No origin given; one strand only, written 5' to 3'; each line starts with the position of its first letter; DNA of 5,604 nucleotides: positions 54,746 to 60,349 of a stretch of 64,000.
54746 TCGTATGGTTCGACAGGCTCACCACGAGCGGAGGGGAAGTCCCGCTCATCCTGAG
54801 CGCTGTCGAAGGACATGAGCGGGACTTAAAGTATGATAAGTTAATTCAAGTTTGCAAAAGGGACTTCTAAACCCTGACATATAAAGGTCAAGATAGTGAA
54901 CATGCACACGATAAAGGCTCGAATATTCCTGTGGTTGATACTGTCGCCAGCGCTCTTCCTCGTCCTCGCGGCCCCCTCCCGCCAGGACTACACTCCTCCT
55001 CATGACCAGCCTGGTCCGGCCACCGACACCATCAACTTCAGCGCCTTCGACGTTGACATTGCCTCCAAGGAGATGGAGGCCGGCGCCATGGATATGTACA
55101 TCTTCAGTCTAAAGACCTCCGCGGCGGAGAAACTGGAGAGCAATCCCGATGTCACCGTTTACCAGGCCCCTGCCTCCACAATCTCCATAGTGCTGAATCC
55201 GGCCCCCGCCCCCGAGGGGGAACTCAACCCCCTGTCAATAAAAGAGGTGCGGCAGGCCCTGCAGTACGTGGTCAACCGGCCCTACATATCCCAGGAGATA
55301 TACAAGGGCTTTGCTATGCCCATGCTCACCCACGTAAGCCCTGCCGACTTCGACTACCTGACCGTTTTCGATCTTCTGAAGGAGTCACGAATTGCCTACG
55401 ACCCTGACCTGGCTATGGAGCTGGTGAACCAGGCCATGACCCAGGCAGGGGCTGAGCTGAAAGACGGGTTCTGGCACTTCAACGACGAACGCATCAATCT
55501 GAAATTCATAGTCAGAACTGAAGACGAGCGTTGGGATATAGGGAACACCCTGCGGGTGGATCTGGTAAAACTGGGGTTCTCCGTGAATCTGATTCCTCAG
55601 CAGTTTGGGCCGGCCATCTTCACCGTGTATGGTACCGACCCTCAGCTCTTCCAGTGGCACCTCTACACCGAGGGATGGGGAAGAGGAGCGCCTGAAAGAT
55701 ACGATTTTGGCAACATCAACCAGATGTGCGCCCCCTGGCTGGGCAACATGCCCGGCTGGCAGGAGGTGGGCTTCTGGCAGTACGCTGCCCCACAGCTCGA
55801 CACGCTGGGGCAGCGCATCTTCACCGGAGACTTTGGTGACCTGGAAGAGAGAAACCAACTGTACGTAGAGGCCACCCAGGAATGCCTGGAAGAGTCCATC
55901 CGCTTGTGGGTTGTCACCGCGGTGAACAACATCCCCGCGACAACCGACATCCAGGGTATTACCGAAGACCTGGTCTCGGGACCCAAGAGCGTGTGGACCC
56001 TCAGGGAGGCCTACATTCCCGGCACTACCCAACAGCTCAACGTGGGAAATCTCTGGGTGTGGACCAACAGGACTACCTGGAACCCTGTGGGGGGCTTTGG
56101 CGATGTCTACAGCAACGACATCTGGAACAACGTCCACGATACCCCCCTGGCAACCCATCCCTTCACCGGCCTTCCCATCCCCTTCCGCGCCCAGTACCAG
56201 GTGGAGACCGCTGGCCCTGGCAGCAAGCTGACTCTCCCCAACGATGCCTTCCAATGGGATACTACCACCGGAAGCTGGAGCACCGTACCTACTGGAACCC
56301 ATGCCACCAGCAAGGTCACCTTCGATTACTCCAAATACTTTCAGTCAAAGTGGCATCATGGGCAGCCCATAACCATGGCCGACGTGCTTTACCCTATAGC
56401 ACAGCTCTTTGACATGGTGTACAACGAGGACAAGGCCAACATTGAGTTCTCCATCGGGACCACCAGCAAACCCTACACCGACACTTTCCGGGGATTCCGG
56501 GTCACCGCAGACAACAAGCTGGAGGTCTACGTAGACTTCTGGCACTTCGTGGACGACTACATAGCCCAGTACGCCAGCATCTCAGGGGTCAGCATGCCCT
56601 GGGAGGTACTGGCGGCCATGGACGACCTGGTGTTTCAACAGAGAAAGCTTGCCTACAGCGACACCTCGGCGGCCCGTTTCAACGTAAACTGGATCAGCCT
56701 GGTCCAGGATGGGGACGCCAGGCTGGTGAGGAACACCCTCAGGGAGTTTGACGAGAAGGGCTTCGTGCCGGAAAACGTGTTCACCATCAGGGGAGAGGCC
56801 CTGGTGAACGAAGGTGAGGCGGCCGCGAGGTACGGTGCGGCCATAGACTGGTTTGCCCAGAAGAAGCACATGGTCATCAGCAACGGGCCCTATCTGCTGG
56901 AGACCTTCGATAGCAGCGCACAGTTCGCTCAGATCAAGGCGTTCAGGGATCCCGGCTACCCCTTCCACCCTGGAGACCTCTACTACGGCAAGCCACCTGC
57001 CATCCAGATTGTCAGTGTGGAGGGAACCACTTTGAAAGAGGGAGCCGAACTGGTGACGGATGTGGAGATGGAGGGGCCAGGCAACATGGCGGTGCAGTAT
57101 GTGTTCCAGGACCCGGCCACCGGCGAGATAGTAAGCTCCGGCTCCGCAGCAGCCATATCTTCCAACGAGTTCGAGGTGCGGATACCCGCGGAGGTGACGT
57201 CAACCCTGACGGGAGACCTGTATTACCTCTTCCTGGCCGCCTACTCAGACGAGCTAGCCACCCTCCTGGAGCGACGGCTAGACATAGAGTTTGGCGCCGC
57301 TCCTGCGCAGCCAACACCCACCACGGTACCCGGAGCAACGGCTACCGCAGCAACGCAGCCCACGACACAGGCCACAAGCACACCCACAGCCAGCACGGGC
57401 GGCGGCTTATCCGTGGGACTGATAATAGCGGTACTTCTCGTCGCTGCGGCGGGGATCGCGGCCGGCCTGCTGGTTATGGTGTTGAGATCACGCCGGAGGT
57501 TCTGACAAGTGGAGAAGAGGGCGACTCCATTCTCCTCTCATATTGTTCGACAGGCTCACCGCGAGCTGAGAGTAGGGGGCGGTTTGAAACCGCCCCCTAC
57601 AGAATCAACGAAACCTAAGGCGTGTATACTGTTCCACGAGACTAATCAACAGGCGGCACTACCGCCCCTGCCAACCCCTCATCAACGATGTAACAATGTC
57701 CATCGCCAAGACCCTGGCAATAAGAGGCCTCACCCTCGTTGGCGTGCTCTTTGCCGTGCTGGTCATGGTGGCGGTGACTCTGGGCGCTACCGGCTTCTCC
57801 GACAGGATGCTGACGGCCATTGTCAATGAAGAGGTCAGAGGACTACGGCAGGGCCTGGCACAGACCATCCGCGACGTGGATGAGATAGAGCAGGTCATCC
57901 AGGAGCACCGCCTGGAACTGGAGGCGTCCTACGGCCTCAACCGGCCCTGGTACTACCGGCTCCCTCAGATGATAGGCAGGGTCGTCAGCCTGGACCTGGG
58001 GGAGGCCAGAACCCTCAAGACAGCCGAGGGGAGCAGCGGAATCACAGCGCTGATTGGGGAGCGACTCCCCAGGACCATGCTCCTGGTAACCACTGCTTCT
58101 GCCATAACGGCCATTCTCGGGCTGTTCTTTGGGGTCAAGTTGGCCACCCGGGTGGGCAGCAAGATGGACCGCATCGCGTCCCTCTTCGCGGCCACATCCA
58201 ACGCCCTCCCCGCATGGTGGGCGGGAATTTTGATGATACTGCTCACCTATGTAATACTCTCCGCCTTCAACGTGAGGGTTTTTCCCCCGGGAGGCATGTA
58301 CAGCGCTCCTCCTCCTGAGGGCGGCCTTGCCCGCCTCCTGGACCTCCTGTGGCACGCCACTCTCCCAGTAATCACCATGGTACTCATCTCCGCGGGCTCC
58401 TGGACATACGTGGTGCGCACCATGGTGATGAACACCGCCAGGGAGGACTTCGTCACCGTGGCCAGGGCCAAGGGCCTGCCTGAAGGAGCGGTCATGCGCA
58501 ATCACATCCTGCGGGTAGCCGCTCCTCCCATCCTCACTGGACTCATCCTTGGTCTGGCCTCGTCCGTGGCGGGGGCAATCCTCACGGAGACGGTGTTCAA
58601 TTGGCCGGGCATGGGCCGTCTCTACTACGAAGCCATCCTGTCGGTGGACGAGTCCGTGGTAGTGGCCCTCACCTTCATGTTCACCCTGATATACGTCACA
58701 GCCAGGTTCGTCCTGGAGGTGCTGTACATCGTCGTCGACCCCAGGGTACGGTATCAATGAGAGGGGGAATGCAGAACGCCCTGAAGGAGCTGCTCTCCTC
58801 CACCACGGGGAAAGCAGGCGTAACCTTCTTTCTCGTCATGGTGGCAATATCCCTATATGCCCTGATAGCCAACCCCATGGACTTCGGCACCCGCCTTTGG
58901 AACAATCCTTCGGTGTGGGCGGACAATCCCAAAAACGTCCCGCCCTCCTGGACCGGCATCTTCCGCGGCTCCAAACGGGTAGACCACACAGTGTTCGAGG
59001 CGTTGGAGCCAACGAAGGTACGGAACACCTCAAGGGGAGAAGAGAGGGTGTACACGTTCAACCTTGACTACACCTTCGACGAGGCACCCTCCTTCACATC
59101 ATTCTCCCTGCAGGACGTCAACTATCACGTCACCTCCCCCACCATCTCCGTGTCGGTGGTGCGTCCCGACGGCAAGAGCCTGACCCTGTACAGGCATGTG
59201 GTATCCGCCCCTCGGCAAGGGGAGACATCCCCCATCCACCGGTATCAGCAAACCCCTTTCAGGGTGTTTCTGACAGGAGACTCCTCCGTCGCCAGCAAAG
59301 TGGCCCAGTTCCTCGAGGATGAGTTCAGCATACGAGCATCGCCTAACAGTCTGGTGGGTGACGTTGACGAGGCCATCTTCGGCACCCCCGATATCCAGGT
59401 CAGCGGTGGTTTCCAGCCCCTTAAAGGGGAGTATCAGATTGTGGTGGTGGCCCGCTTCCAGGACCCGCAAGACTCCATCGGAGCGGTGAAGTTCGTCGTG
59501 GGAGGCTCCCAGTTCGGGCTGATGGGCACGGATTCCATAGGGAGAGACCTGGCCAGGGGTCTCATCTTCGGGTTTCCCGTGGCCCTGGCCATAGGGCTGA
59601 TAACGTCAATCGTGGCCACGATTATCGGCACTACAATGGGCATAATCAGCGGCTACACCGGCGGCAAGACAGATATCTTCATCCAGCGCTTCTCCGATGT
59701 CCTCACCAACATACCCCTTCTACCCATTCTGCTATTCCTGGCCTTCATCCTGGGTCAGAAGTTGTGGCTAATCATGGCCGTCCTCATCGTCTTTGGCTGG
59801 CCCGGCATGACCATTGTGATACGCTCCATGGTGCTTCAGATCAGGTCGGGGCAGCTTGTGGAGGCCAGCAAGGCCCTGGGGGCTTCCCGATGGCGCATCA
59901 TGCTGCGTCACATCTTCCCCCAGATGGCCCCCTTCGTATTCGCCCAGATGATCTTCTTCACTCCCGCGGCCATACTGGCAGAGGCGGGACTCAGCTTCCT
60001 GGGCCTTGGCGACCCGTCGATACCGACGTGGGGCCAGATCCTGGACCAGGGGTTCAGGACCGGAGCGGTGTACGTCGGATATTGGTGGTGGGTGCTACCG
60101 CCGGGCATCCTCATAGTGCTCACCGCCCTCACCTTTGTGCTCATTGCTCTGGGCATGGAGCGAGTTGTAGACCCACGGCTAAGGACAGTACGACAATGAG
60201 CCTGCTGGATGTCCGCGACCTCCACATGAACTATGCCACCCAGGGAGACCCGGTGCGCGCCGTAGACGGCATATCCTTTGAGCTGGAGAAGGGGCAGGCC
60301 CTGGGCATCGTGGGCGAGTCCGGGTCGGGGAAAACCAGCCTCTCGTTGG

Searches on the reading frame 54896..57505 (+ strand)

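Call 65: search_protein_families(library=pfam, proteins=[window:54896-57505:+], max_evalue=0.00001)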
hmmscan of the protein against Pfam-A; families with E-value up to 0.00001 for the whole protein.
window:54896-57505:+ (869 aa): 1 family
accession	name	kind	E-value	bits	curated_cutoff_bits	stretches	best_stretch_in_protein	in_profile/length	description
PF00496.27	SBP_bac_5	-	2.4e-23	83.3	32.4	1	37-271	142-356/368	Bacterial extracellular solute-binding proteins, family 5 Middle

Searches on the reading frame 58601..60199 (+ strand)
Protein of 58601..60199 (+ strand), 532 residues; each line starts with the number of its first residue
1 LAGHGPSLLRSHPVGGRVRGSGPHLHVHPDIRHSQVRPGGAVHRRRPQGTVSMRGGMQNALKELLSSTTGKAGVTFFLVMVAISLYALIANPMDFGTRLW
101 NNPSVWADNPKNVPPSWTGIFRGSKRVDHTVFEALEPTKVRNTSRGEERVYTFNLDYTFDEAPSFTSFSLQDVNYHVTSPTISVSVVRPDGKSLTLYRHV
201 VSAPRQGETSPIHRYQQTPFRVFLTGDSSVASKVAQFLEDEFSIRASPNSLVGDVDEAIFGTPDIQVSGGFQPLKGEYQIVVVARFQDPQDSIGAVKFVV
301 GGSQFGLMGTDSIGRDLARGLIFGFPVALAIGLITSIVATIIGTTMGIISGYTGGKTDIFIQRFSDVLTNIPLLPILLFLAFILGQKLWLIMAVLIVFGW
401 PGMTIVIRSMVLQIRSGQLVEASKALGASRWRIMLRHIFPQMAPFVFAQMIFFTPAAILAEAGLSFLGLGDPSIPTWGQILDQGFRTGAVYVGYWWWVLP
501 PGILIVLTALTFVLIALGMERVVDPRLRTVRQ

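Call 65: search_protein_families(library=pfam, proteins=[window:58601-60199:+], max_evalue=0.00001)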
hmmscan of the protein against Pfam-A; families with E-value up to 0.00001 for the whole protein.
window:58601-60199:+ (532 aa): 1 family
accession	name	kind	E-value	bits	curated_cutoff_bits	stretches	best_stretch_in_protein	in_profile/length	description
PF00528.27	BPD_transp_1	-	2.4e-28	99.5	26.4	1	343-528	1-183/184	Binding-protein-dependent transport system inner membrane component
